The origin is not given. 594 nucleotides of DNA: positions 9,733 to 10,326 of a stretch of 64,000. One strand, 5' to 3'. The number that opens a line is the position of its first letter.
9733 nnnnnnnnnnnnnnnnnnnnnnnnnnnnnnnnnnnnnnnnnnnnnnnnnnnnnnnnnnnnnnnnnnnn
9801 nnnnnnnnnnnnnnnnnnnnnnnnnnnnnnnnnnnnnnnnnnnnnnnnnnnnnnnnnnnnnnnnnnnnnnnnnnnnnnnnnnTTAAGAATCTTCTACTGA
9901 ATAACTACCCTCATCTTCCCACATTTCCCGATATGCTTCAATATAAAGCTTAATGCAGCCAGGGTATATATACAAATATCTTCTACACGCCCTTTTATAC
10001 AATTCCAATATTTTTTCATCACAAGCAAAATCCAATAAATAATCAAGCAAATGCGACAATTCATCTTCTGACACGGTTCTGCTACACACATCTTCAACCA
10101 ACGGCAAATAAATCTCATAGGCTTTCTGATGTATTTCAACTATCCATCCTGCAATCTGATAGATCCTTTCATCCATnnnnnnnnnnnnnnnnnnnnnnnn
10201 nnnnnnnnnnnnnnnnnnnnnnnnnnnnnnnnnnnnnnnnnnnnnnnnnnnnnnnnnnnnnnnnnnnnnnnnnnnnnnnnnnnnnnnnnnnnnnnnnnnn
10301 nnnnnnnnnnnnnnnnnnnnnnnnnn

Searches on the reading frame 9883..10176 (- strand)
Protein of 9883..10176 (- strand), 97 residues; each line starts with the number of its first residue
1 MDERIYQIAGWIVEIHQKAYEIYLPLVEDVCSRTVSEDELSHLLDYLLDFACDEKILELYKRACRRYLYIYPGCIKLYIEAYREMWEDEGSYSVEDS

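Call 3: search_protein_families(library=pfam, proteins=[window:9883-10176:-], max_evalue=0.1)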
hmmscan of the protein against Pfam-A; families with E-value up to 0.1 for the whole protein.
window:9883-10176:- (97 aa): 0 families

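Call 4: search_protein_families(library=padloc, proteins=[window:9883-10176:-], max_evalue=0.1)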
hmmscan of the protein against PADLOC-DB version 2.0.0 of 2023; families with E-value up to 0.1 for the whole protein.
window:9883-10176:- (97 aa): 1 family
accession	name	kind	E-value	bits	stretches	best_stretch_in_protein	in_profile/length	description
PDLC03870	LmuC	-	0.024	13.3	1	24-80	49-110/163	-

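Call 5: search_protein_families(library=phrogs, proteins=[window:9883-10176:-], max_evalue=0.1)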
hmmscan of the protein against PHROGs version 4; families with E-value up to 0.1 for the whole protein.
window:9883-10176:- (97 aa): 0 families

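Call 40: find_homologous_proteins(query=window:9883-10176:-, max_evalue=0.01)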
Query window:9883-10176:- (97 aa): 672 proteins with E <= 0.01 among 672 candidates; the best 120 are listed.
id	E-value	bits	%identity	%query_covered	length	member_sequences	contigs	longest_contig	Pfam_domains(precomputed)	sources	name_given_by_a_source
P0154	1.4e-51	191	91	100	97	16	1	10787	-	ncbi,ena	-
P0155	1.5e-49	184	88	100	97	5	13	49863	-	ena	-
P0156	3.6e-49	183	88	100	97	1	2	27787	-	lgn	-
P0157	1.7e-48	181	88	100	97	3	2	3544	-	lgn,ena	-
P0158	2.4e-48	181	87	100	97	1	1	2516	-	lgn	-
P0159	2.4e-48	181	87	100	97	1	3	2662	-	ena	-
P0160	5.7e-48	179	87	100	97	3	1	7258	-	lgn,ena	-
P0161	6.7e-48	179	87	100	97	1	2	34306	-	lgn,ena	-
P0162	7.7e-48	179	85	100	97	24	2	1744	-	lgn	-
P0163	8.4e-48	179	87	100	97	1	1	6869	-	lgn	-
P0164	1.1e-47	178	87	100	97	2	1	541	-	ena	-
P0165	1.9e-47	178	84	100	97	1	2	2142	-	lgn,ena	-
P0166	5.6e-47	176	85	98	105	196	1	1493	-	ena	-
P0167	6.8e-47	176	85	100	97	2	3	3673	-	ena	-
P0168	3.5e-46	174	81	100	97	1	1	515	-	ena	-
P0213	5.4e-44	167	81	96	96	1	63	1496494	-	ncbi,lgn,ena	-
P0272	1.1e-42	162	83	98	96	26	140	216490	-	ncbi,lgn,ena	-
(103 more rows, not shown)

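Call 43: find_encoding_contigs(protein=P0213, flank=8000, max_places=4)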
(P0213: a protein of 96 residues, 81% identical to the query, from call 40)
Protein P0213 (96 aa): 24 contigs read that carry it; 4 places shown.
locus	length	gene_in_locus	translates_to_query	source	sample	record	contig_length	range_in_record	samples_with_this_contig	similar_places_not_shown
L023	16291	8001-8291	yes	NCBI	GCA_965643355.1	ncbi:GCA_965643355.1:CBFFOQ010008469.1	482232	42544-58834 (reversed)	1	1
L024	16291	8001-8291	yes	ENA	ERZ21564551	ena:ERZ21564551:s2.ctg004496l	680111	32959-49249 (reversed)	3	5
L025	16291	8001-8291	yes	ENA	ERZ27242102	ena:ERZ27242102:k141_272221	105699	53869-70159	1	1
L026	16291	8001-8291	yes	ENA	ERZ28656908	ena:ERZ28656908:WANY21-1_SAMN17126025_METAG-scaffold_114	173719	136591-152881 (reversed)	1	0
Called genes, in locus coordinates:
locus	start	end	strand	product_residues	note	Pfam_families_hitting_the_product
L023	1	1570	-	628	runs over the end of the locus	PF01257:2Fe-2S_thioredx, PF01512:Complex1_51K, PF10589:NADH_4Fe-4S, PF12838:Fer4_7 (weak), PF13187:Fer4_9 (weak), PF13237:Fer4_10 (weak), PF14697:Fer4_21, PF00037:Fer4, +2 more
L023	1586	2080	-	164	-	PF01257:2Fe-2S_thioredx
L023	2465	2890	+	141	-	PF03061:4HBT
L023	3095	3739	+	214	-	PF00702:Hydrolase, PF12710:HAD (weak), PF13419:HAD_2, PF13242:Hydrolase_like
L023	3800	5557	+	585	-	PF01938:TRAM, PF21579:PabTrmU54_TRAM_dom (weak), PF05958:tRNA_U5-meth_tr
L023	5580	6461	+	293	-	PF19952:DUF6414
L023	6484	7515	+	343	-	PF17761:DUF1016_N, PF06250:YhcG_C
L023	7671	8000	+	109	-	-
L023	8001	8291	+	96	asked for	-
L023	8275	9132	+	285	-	PF04383:KilA-N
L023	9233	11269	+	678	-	PF03235:GmrSD_N, PF07510:GmrSD_C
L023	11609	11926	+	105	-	PF08845:SymE_toxin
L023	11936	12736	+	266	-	PF00142:Fer4_NifH (weak), PF01656:CbiA, PF02374:ArsA_ATPase, PF06564:CBP_BcsQ, PF09140:MipZ (faint), PF10609:ParA, PF13614:AAA_31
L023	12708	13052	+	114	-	PF13310:Virulence_RhuM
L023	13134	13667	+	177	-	PF05685:Uma2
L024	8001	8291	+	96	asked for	-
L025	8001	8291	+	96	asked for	-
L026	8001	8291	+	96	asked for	-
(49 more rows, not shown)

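Call 44: find_encoding_contigs(protein=P0272, flank=8000, max_places=4)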
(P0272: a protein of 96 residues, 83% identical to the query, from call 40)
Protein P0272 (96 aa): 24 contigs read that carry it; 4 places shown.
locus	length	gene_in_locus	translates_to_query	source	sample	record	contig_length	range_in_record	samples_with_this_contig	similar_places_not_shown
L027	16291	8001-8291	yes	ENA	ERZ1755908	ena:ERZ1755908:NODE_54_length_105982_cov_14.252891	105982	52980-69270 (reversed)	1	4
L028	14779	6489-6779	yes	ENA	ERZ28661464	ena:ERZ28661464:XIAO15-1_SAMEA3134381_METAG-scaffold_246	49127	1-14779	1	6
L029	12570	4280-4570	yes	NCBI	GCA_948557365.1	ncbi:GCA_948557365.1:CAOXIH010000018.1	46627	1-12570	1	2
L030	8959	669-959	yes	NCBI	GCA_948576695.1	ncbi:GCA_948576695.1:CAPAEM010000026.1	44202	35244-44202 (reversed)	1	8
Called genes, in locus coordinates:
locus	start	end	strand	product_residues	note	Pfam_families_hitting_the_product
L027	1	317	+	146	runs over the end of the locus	-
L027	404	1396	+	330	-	PF00248:Aldo_ket_red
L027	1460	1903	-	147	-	PF00011:HSP20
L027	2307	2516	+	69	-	PF04023:FeoA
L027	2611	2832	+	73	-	PF04023:FeoA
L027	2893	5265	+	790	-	PF01926:MMR_HSR1, PF02421:FeoB_N, PF17910:FeoB_Cyto, PF07670:Gate, PF07664:FeoB_C, PF07670:Gate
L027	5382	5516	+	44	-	PF12669:FeoB_associated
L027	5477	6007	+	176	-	PF00583:Acetyltransf_1, PF13673:Acetyltransf_10, PF13508:Acetyltransf_7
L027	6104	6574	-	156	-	PF11457:DUF3021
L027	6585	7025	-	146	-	PF04397:LytTR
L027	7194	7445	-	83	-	PF14198:TnpV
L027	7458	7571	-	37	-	-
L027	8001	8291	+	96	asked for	-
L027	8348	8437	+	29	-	-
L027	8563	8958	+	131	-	PF04383:KilA-N (weak)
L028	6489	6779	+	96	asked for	-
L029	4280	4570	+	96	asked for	-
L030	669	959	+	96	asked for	-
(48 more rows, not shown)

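Call 48: find_related_loci(query=A3, collection=metagenome_contigs, flank=10000)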
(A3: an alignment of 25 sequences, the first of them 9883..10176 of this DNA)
Query A3 (97 aa) in metagenome_contigs; peptide patterns used: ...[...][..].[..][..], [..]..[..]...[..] (x = any residue, [..] = any of these).
424 stretches matched a pattern; 204 encode a relative of the query (tblastn E <= 1e-3); the best 80 are kept; 80 distinct loci.
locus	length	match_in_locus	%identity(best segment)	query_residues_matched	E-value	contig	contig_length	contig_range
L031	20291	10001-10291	100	1-97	9e-61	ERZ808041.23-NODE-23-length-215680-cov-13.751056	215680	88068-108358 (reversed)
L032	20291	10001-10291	97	1-97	2e-58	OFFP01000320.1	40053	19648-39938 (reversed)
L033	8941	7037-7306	97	1-90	7e-54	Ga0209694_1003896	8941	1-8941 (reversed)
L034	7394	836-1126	88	1-97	2e-51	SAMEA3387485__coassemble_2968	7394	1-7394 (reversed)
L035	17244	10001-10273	88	1-91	1e-50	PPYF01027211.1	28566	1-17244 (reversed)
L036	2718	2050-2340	84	1-97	9e-51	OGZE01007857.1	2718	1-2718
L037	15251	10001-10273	88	1-91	1e-50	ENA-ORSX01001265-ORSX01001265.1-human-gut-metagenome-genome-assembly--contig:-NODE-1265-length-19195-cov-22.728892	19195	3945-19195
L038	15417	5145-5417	88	1-91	1e-50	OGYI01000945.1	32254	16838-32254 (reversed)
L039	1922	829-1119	82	1-97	2e-51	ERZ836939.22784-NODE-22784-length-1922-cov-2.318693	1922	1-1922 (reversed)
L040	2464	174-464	85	1-97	1e-50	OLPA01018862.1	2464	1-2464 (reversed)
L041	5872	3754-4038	87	1-95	4e-50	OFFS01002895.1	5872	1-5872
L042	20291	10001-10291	85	1-97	3e-50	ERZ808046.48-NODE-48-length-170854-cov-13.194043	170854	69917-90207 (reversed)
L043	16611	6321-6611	85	1-97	5e-50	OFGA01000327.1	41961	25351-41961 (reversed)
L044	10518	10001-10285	87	1-95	4e-50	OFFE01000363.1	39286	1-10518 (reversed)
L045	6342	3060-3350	82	1-97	6e-50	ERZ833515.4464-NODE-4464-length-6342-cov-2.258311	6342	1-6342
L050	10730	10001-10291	82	1-97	7e-50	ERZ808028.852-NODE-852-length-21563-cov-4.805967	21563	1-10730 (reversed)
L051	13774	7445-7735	82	1-97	6e-50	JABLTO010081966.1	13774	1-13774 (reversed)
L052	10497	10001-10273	87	1-91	1e-49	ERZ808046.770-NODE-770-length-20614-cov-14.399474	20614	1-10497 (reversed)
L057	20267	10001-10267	89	1-89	3e-49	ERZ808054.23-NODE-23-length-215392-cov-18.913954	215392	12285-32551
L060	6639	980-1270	81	1-97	6e-49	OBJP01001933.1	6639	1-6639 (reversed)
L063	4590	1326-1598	87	1-91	1e-48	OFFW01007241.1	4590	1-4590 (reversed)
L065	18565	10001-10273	87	1-91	1e-48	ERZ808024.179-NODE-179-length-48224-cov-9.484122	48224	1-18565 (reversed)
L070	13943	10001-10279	83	1-93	1e-48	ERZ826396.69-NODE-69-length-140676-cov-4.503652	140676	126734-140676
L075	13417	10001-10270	87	1-90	4e-48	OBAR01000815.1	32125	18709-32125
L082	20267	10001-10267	85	1-89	2e-47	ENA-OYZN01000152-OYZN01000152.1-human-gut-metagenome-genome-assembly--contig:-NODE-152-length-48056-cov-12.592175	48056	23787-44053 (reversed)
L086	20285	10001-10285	82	1-95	4e-47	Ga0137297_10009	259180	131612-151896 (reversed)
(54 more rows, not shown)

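Call 52: search_protein_families(library=pfam, proteins=[L051:8756-13528:+, L043:7622-11347:+, L035:11258-12400:+, L065:11260-12564:+, L075:11347-12900:+, L070:11151-12110:+, L057:11333-12223:+, L060:2186-3769:-, L032:11228-11932:+, L063:2606-3307:+], max_evalue=0.001)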
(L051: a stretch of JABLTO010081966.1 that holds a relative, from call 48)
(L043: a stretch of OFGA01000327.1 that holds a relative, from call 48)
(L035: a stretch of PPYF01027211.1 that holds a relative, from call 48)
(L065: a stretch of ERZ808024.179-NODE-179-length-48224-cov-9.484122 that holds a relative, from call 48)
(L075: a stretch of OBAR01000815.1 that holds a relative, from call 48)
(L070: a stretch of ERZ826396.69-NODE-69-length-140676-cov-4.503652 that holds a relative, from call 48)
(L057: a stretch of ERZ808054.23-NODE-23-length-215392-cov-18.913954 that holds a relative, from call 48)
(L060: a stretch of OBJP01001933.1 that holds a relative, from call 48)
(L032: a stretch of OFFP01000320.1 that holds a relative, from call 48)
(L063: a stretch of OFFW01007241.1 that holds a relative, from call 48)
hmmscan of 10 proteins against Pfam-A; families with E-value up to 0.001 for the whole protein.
L051:8756-13528:+ (1590 aa): 3 families
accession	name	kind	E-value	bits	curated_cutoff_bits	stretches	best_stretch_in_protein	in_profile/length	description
PF21941.2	SMEK_N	-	4.4e-28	98.3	27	1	11-153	2-139/140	SMEK domain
PF25199.1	nSTAND_NTPase5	-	0.00019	21.8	34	1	208-326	30-138/145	Novel STAND NTPase 5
PF24883.2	NPHP3_N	-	0.0002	22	24.8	0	209-241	11-44/164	Nephrocystin 3, N-terminal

L043:7622-11347:+ (1241 aa): 0 families

L035:11258-12400:+ (380 aa): 1 family
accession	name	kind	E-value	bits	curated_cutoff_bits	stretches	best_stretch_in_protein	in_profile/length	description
PF05014.21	Nuc_deoxyrib_tr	-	2.1e-07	31.5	28.8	1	48-105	44-103/117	Nucleoside 2-deoxyribosyltransferase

L065:11260-12564:+ (434 aa): 1 family
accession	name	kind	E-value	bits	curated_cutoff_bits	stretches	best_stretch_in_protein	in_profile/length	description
PF14280.11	DUF4365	-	1.8e-09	38.2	24.3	1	26-158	13-137/139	Domain of unknown function (DUF4365)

L075:11347-12900:+ (517 aa): 7 families
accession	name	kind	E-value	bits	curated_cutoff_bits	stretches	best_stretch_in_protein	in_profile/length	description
PF04851.21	ResIII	-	3.6e-24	86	22.5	1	38-207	3-164/164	Type III restriction enzyme, res subunit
PF00270.35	DEAD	-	3.2e-16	59.9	26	1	55-207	11-162/167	DEAD/DEAH box helicase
PF00271.37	Helicase_C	-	1.3e-10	41.9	23.5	1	265-366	11-109/110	Helicase conserved C-terminal domain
PF18766.7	SWI2_SNF2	-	2.6e-07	31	26.7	1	59-245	19-198/221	SWI2/SNF2 ATPase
PF13401.12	AAA_22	-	2.8e-06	28.1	27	0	62-199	9-116/130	AAA domain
PF13086.12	AAA_11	-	4.5e-05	23.8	27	0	135-178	182-222/257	AAA domain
PF00176.29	SNF2-rel_dom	-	0.00016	21.4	24.9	1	124-265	80-226/290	SNF2-related domain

L070:11151-12110:+ (319 aa): 1 family
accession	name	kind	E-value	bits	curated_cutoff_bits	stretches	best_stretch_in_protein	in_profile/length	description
PF13271.11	DUF4062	-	4e-29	101.1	24.7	1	8-90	1-82/82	Domain of unknown function (DUF4062)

L057:11333-12223:+ (296 aa): 1 family
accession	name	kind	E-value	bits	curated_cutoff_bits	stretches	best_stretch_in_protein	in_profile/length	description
PF18735.6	HEPN_RiboL-PSP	-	0.00042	20.7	28.4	1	140-283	27-189/191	RiboL-PSP-HEPN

L060:2186-3769:- (527 aa): 0 families

L032:11228-11932:+ (234 aa): 0 families

L063:2606-3307:+ (233 aa): 2 families
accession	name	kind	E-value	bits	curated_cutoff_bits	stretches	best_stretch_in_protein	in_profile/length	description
PF04851.21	ResIII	-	1.7e-10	41.5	22.5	1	3-105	3-114/164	Type III restriction enzyme, res subunit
PF00270.35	DEAD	-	3.2e-05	24.2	26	1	7-121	3-105/167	DEAD/DEAH box helicase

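Call 53: search_protein_families(library=padloc, proteins=[L051:8756-13528:+, L043:7622-11347:+, L035:11258-12400:+, L065:11260-12564:+, L075:11347-12900:+, L070:11151-12110:+, L057:11333-12223:+, L060:2186-3769:-, L032:11228-11932:+, L063:2606-3307:+], max_evalue=0.001)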
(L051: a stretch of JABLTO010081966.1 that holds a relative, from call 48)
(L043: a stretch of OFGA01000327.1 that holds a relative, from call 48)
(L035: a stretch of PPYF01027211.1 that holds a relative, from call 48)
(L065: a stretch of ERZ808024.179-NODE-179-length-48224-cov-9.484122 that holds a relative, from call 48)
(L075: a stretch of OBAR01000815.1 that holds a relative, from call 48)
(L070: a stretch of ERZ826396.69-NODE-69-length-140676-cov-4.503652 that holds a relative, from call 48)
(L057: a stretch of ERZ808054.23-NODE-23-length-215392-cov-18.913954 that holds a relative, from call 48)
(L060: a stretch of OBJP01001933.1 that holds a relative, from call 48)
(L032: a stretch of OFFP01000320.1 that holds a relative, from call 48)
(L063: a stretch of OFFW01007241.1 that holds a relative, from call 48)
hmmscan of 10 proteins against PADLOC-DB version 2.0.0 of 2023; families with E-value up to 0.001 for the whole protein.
L051:8756-13528:+ (1590 aa): 1 family
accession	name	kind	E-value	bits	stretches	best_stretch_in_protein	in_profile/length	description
PDLC02399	Aga_REase-PNTD1-PNTD2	-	5.9e-14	49.8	1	5-180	4-177/463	Class I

L043:7622-11347:+ (1241 aa): 0 families

L035:11258-12400:+ (380 aa): 1 family
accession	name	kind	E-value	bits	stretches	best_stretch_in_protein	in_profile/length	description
PDLC00733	Effector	-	4.2e-10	37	1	53-118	290-355/388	TIR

L065:11260-12564:+ (434 aa): 1 family
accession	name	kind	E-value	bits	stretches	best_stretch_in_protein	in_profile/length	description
PDLC02398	Aga_REase-PNTD1-PNTD2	-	2e-06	25.1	1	8-187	6-172/429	Class I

L075:11347-12900:+ (517 aa): 12 families
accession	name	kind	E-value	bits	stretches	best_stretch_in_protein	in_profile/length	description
PDLC02707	PbeA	-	4.6e-19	66.5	2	23-241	237-456/672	PbeA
PDLC02704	PbeA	-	9.8e-15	52.1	1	52-252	264-474/682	PbeA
PDLC02706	PbeA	-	2e-13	47.9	1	52-208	279-434/722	PbeA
PDLC03658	mREase_IV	-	2.6e-10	36.7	1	121-382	287-561/953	Type IV methyl-directed restriction enzyme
PDLC03659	mREase_IV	-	3e-10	36.6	2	167-215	333-381/945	Type IV methyl-directed restriction enzyme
PDLC01439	typeIV_DinG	-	3e-09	34.1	0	139-187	156-203/575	CAS-IV-A; associated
PDLC01770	Cas3g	-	2.5e-07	27.6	1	252-376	236-350/733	-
PDLC02840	DpdE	-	1e-06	25.4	1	135-188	223-276/1091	DpdE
PDLC03042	REase_I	-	0.00015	17.3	0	27-180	433-578/1170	Type I restriction enzyme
PDLC02571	DrmA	-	0.0002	17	1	310-370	1043-1103/1282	DrmA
PDLC02870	DpdF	-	0.00054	16.6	0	313-366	267-320/534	DpdF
PDLC02858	DpdF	-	0.00098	15.8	0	62-200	171-300/504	DpdF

L070:11151-12110:+ (319 aa): 0 families

L057:11333-12223:+ (296 aa): 0 families

L060:2186-3769:- (527 aa): 0 families

L032:11228-11932:+ (234 aa): 0 families

L063:2606-3307:+ (233 aa): 1 family
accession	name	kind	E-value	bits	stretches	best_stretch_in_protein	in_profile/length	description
PDLC03047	REase_I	-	5.4e-07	25.7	1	5-127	345-473/1107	Type I restriction enzyme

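Call 58: search_protein_families(library=ncbifam, proteins=[window:9883-10176:-], max_evalue=0.1)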
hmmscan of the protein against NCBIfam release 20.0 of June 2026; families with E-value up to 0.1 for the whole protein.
window:9883-10176:- (97 aa): 2 families
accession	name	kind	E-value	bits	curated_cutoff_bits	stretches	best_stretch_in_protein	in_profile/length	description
NF033693.0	AAC_6p_Ie_fam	exception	0.0097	16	340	1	28-89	6-57/179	AAC(6')-Ie family aminoglycoside N-acetyltransferase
NF000507.1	AAC_6p_Ie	exception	0.011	15.7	450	1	28-89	6-57/201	aminoglycoside N-acetyltransferase AAC(6')-Ie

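Call 64: predict_structure(alignment_id=A3)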
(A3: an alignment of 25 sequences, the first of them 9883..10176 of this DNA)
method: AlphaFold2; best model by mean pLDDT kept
length: 97 residues; sequences in the alignment: 25
mean_pLDDT: 88.4   pTM: 0.75
mean pLDDT of the five models: 88.4, 87.2, 80.5, 79.1, 62.1
residues with pLDDT >= 90: 77; 70-90: 9; 50-70: 5; < 50: 6
segments of 3 or more residues with pLDDT < 50: 92-97
pLDDT, mean of each block of 10 residues (from residue 1): 89 92 95 95 94 92 96 96 77 44
secondary structure, 60 per line:
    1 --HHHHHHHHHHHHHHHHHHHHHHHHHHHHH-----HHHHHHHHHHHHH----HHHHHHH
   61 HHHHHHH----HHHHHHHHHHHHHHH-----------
elements in order: H3-31 H37-49 H54-67 H72-86
